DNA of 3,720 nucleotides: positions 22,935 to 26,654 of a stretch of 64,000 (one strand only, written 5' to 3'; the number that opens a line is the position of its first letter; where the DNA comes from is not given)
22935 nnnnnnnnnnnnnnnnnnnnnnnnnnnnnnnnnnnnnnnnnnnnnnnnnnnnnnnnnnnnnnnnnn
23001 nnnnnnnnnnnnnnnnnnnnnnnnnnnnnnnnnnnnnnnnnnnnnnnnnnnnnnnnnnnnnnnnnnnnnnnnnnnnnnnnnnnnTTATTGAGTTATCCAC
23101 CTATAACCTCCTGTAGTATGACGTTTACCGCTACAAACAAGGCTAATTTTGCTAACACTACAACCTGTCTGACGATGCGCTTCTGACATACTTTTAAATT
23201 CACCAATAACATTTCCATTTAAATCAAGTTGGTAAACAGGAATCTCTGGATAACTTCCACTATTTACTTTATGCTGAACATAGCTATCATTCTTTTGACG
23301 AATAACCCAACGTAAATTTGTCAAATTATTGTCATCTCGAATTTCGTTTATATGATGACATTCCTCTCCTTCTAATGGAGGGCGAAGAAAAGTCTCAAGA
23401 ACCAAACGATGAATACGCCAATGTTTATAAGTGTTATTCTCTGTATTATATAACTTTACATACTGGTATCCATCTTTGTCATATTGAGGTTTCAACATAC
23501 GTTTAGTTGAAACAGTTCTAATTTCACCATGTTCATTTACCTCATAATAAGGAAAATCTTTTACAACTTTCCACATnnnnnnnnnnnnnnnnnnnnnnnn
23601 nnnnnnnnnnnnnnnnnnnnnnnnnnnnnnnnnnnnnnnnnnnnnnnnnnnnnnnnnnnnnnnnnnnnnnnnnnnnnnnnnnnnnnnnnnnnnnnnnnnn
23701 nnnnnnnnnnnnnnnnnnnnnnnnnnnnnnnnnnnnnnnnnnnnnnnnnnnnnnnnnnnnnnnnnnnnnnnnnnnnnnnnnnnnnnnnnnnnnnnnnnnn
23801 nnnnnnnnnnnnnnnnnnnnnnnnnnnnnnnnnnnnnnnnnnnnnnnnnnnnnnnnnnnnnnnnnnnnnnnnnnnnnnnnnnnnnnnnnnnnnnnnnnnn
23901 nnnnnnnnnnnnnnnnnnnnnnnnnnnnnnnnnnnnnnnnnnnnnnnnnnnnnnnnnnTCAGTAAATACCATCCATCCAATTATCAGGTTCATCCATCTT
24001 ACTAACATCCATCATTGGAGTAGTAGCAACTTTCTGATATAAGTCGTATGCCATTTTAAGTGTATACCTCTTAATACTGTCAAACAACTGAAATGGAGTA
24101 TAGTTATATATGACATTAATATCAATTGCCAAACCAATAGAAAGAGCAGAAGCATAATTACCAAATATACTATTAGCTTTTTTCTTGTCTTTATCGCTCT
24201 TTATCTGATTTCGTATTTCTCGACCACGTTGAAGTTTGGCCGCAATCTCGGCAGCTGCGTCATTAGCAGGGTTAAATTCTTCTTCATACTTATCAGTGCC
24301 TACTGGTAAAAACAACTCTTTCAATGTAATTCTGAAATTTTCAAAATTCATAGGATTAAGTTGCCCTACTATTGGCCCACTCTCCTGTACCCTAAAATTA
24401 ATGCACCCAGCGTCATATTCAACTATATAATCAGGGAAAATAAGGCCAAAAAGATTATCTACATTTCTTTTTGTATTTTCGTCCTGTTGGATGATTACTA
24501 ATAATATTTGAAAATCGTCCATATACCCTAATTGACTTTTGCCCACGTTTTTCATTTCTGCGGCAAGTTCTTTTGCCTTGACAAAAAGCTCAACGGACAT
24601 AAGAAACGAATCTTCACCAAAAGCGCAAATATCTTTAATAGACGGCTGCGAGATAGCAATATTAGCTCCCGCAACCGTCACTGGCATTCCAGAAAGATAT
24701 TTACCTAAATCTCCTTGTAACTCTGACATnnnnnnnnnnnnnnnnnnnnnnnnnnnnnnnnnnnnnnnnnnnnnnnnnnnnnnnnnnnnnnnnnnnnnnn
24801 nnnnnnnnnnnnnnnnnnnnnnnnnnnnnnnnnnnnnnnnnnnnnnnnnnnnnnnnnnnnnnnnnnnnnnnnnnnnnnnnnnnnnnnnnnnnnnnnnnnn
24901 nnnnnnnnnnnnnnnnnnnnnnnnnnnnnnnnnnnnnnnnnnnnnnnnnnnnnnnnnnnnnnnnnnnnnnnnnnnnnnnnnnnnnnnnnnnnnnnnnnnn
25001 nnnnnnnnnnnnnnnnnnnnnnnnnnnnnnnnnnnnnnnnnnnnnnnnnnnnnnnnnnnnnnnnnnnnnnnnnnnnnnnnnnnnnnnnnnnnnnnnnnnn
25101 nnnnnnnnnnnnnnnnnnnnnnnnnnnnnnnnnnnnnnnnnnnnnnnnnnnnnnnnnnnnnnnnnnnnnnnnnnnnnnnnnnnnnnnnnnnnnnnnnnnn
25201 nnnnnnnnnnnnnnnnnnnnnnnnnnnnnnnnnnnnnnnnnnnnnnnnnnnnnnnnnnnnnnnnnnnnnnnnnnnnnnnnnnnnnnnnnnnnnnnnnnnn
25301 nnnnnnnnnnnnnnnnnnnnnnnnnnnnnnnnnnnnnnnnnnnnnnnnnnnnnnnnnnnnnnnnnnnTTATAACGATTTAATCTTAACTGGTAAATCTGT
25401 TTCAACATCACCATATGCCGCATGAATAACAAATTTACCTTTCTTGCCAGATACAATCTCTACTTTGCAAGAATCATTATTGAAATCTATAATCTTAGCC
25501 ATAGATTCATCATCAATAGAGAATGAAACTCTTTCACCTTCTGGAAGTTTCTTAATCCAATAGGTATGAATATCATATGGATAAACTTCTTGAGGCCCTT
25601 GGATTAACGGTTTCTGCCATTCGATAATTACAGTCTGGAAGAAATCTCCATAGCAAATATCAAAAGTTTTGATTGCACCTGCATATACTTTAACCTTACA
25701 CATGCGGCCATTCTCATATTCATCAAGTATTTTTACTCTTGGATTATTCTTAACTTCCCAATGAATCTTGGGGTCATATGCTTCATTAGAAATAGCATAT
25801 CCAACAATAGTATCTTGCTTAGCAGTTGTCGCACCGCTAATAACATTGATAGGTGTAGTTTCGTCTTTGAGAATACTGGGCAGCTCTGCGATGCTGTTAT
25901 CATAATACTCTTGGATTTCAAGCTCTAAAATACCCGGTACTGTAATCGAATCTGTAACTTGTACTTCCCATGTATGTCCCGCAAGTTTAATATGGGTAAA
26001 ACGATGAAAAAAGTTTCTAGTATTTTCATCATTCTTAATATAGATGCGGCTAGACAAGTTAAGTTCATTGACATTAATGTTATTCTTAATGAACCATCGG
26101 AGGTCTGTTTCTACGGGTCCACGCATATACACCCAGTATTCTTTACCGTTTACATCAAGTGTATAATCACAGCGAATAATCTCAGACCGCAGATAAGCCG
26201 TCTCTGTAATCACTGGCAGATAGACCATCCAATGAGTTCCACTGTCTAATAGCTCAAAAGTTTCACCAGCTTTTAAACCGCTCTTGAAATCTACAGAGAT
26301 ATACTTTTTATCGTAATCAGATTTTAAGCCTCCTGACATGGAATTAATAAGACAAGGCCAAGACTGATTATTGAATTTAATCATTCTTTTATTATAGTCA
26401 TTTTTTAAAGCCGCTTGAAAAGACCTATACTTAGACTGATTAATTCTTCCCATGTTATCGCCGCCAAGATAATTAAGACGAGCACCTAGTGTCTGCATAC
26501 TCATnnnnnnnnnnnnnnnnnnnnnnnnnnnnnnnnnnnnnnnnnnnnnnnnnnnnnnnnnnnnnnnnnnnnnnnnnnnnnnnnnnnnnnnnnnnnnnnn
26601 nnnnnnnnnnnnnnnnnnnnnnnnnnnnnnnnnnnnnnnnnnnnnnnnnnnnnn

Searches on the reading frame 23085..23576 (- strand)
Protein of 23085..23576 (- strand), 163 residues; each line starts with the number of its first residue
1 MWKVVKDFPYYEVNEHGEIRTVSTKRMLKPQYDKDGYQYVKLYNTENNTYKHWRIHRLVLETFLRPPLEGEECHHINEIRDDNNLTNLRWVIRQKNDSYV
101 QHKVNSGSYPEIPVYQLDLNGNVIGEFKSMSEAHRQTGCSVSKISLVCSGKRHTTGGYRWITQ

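Call 57: search_protein_families(library=phrogs, proteins=[window:23085-23576:-], max_evalue=0.001)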
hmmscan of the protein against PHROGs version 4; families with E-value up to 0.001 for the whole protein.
window:23085-23576:- (163 aa): 13 families
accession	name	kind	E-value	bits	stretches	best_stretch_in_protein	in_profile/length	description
phrog_59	-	DNA, RNA and nucleotide metabolism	2.4e-34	120.4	1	1-159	139-281/423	HNH endonuclease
phrog_959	-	DNA, RNA and nucleotide metabolism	5.9e-28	98.3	1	1-99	7-105/138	HNH endonuclease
phrog_1492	-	DNA, RNA and nucleotide metabolism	8.6e-23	82.1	1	2-96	47-155/414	HNH endonuclease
phrog_37683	-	unknown function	4.7e-11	43.3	1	6-100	116-208/279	-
phrog_6086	-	DNA, RNA and nucleotide metabolism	1.8e-09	39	1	1-124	4-99/147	HNH endonuclease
phrog_7545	-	DNA, RNA and nucleotide metabolism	1.2e-08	36.4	1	30-91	61-124/160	HNH endonuclease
phrog_20162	-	DNA, RNA and nucleotide metabolism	2.5e-08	35.2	1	120-160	40-79/88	HNH endonuclease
phrog_99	-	DNA, RNA and nucleotide metabolism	3.4e-08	34.6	1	10-96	119-201/383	HNH endonuclease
phrog_826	-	DNA, RNA and nucleotide metabolism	2.8e-06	28.1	1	48-97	105-155/281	HNH endonuclease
phrog_20891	-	DNA, RNA and nucleotide metabolism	8.6e-05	23.3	1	34-94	134-197/219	HNH endonuclease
phrog_4578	-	DNA, RNA and nucleotide metabolism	0.00022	22.1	1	48-98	7-57/130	HNH endonuclease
phrog_15471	-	DNA, RNA and nucleotide metabolism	0.00032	21.6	1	31-105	12-84/183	HNH endonuclease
phrog_10730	-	DNA, RNA and nucleotide metabolism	0.00049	20.8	1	32-110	71-153/234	HNH endonuclease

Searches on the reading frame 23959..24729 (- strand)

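Call 57: search_protein_families(library=phrogs, proteins=[window:23959-24729:-], max_evalue=0.001)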
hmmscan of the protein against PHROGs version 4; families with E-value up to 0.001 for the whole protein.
window:23959-24729:- (256 aa): 1 family
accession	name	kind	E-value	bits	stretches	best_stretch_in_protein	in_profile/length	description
phrog_4051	-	unknown function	5.1e-22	79.6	1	10-234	9-226/247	-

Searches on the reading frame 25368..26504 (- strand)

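Call 57: search_protein_families(library=phrogs, proteins=[window:25368-26504:-], max_evalue=0.001)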
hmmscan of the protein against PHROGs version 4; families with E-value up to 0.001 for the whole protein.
window:25368-26504:- (378 aa): 1 family
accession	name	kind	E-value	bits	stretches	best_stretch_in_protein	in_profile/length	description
phrog_31155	-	unknown function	8.7e-08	33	1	63-207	97-248/353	-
